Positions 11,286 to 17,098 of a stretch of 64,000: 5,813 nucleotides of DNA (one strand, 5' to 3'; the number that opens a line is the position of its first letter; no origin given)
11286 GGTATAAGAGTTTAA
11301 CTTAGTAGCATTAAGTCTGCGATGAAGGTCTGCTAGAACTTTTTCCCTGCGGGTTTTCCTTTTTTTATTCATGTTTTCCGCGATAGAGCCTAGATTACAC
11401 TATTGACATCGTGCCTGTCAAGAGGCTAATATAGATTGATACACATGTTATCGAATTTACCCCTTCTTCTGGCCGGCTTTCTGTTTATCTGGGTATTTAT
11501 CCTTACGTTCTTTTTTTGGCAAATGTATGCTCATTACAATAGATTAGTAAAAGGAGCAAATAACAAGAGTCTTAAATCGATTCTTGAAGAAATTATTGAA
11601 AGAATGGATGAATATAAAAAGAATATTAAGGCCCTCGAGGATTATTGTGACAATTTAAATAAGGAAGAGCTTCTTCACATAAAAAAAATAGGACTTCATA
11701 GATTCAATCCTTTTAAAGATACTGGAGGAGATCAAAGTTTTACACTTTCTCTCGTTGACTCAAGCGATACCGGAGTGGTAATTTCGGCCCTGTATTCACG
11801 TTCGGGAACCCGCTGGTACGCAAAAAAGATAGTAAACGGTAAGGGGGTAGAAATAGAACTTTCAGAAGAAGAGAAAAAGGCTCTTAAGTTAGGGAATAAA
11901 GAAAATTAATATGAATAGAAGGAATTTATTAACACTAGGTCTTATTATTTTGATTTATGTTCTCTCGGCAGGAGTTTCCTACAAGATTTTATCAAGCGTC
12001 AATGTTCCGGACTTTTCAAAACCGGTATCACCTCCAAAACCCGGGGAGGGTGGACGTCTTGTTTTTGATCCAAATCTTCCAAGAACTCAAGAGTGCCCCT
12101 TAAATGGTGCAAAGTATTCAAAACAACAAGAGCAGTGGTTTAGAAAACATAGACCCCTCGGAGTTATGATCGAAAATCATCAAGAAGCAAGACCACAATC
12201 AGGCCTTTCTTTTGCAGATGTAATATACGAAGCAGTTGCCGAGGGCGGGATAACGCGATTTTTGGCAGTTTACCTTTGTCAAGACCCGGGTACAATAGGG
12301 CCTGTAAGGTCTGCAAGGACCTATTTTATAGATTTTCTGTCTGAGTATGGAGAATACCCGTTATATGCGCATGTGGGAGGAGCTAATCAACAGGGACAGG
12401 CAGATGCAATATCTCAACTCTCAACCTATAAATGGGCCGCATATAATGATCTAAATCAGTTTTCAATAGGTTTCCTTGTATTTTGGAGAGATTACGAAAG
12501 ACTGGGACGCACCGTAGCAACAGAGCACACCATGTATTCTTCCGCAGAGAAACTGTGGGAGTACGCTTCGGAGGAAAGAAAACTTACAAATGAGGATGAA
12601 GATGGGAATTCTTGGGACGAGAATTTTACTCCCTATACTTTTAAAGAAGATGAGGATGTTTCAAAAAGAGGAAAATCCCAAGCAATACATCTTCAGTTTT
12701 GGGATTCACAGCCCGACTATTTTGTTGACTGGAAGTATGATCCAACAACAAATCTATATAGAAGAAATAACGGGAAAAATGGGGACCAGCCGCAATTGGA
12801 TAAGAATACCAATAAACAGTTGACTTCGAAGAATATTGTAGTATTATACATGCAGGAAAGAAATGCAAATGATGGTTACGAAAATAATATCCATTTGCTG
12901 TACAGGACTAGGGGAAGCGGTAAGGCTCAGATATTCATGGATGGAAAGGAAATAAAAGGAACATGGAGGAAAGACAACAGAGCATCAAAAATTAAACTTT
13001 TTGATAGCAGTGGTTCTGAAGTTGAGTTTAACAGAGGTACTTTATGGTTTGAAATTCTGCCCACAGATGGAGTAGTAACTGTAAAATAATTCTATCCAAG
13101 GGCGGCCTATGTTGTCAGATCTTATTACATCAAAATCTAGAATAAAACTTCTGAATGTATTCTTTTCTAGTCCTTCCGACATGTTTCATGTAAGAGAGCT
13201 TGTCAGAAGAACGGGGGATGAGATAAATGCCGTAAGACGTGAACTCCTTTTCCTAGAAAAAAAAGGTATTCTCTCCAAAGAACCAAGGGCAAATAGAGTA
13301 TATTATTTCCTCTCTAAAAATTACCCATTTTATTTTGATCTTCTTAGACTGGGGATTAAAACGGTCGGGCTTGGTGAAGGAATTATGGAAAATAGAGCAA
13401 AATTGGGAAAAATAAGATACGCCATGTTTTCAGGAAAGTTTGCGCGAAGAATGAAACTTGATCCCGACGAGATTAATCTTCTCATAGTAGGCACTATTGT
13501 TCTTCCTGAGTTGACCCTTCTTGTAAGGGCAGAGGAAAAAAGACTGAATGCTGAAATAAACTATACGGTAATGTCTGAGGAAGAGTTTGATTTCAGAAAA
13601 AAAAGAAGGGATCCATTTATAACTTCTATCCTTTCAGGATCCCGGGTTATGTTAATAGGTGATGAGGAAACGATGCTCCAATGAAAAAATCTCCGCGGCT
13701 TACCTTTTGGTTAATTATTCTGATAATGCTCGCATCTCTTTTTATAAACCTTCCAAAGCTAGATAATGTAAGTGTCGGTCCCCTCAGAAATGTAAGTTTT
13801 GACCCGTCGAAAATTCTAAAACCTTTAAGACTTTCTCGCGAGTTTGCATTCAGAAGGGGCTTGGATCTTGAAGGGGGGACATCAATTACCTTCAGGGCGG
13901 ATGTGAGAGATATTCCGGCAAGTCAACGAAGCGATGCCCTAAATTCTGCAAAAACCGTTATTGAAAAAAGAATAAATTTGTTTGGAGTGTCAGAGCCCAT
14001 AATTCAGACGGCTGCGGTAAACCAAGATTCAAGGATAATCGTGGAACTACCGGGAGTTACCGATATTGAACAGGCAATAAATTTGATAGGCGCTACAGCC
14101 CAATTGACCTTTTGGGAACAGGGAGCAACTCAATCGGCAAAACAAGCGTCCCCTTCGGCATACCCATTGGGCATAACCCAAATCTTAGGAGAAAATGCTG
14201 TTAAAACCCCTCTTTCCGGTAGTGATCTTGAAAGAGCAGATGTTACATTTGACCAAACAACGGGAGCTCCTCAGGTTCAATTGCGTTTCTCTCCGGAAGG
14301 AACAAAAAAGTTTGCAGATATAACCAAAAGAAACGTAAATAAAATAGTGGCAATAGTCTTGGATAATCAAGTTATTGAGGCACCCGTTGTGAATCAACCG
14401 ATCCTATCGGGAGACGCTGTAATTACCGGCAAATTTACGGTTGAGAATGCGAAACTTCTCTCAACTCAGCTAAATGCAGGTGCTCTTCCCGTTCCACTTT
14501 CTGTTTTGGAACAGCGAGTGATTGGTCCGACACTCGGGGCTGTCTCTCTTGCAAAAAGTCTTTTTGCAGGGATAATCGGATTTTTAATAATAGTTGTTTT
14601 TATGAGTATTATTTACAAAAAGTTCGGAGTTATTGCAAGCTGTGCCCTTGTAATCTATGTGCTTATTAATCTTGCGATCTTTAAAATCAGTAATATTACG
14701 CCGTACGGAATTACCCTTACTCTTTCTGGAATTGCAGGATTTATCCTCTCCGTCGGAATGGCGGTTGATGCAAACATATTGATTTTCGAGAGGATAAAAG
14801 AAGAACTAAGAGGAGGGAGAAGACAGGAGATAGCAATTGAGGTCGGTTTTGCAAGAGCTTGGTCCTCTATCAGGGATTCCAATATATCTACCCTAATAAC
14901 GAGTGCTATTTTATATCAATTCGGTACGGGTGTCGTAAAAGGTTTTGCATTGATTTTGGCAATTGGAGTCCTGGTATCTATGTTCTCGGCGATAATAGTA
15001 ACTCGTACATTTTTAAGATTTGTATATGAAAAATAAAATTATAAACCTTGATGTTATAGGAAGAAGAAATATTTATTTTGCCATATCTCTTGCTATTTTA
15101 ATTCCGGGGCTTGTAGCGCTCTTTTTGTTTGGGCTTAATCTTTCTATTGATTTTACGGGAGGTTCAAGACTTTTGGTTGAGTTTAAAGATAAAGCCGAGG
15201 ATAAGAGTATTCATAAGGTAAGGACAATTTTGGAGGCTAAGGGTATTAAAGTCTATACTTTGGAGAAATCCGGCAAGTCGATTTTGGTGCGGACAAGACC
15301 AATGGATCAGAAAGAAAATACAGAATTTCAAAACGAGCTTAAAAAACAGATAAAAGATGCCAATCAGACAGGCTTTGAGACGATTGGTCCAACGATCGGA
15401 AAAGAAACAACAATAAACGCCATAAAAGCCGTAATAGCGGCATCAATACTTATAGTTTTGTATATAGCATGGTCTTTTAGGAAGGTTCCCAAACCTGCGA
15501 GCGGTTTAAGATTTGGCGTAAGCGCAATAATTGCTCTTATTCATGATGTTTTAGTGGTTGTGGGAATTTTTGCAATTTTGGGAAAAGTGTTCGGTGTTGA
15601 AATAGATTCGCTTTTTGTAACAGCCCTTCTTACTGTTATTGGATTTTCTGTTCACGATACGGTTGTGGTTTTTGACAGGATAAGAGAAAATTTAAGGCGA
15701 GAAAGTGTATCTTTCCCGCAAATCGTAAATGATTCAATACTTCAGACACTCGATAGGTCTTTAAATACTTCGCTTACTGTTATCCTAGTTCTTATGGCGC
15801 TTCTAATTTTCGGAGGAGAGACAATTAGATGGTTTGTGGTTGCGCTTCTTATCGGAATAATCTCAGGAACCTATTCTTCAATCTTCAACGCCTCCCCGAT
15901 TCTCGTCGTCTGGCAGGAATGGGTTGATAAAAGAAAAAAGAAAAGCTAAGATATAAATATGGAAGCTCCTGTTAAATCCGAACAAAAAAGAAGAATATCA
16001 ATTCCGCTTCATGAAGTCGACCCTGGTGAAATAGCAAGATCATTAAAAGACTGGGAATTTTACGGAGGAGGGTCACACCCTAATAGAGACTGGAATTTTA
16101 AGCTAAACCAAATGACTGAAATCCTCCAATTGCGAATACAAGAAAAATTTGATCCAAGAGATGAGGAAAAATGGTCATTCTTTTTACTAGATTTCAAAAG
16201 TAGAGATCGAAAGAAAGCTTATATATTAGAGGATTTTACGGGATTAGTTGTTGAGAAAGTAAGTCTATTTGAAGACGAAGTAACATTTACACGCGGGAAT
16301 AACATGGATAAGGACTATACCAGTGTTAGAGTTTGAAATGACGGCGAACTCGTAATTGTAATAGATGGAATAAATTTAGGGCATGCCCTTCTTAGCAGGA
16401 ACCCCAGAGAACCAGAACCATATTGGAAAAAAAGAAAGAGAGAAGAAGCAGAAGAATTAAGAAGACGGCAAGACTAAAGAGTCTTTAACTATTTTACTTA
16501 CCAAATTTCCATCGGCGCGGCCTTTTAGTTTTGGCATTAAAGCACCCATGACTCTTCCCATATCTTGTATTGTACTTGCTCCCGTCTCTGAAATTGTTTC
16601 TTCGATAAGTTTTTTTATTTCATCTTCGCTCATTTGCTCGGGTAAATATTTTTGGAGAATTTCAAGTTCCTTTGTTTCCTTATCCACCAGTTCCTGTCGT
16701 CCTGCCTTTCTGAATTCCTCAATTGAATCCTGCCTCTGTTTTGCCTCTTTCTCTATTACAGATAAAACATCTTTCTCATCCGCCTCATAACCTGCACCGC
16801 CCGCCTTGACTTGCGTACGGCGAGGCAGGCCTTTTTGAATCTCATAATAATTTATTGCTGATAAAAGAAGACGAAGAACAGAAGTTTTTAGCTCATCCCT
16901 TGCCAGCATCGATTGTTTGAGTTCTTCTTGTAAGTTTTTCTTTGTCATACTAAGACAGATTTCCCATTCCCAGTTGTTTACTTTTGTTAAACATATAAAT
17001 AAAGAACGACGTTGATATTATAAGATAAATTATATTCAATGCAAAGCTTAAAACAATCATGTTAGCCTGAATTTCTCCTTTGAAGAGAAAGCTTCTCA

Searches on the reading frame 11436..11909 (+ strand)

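Call 46: search_protein_families(library=pfam, proteins=[window:11436-11909:+], max_evalue=0.001)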
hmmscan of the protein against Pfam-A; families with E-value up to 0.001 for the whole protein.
window:11436-11909:+ (157 aa): 1 family
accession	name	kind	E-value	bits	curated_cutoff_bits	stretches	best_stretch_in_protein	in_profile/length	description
PF14584.11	DUF4446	-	1.5e-35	122.8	27.4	1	11-151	8-147/150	Protein of unknown function (DUF4446)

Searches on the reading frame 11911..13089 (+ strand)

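Call 44: search_protein_families(library=pfam, proteins=[window:11911-13089:+], max_evalue=0.0001)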
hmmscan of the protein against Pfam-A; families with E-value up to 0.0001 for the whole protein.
window:11911-13089:+ (392 aa): 2 families
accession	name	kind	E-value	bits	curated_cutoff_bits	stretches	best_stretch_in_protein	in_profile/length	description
PF11258.13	DUF3048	-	7.8e-37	127.1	25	1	78-222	12-145/148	Protein of unknown function (DUF3048) N-terminal domain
PF17479.7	DUF3048_C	-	1.4e-23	83.8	25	1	268-379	10-113/114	Protein of unknown function (DUF3048) C-terminal domain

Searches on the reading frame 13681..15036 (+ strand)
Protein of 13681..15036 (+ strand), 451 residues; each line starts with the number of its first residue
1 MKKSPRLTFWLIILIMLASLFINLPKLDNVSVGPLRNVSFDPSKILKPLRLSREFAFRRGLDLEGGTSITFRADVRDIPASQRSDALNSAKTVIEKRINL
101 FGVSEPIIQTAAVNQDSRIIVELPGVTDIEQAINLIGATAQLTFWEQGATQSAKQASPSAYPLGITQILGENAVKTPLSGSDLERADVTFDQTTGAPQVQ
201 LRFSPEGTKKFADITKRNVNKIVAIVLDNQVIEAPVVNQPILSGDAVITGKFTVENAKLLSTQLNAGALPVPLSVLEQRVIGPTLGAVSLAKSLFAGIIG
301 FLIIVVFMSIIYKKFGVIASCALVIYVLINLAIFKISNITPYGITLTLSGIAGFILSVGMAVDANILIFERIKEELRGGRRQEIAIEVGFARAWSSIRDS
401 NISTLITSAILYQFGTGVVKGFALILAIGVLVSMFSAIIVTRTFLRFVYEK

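Call 44: search_protein_families(library=pfam, proteins=[window:13681-15036:+], max_evalue=0.0001)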
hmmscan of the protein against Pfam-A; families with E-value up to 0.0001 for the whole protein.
window:13681-15036:+ (451 aa): 4 families
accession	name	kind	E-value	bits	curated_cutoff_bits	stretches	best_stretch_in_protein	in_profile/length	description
PF22599.2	SecDF_P1_head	-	1.6e-31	109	27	1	176-271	19-114/114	SecDF, P1 head subdomain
PF21760.3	SecD_1st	-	2.4e-20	72.1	27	1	88-146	2-57/60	Protein translocase subunit SecDF, P1 domain, N-terminal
PF02355.23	SecD_SecF_C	-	6.4e-14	52.2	20.5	1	275-450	15-188/189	Protein export membrane protein SecD/SecF, C-terminal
PF03176.21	MMPL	-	6.8e-07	29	20.5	1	293-438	145-292/333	MMPL family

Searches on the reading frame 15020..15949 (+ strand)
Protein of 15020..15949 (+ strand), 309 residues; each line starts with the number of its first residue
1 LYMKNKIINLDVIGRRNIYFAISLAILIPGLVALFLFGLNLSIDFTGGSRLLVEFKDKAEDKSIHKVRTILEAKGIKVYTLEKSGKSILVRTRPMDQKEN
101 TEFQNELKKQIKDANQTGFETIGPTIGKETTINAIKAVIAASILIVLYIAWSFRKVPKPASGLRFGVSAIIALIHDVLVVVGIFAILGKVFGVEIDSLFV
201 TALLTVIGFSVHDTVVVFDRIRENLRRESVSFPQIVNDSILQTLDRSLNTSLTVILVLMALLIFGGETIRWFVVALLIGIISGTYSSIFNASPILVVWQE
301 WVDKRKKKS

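Call 44: search_protein_families(library=pfam, proteins=[window:15020-15949:+], max_evalue=0.0001)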
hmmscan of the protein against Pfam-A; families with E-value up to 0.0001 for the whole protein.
window:15020-15949:+ (309 aa): 2 families
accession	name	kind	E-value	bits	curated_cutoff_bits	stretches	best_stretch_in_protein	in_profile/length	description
PF02355.23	SecD_SecF_C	-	1.7e-57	194.3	20.5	1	104-300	3-188/189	Protein export membrane protein SecD/SecF, C-terminal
PF07549.19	Sec_GG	-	7.8e-09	35.2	20.3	1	32-57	1-26/28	SecD/SecF GG Motif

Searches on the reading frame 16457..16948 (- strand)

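Call 46: search_protein_families(library=pfam, proteins=[window:16457-16948:-], max_evalue=0.001)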
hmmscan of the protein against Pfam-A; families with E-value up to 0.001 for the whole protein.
window:16457-16948:- (163 aa): 2 families
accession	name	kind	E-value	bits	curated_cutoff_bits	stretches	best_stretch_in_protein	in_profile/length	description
PF09424.15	YqeY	-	4.1e-50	170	27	1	3-158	1-143/143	Yqey-like protein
PF02637.23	GatB_Yqey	-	9.7e-06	26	27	1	86-158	68-148/148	GatB domain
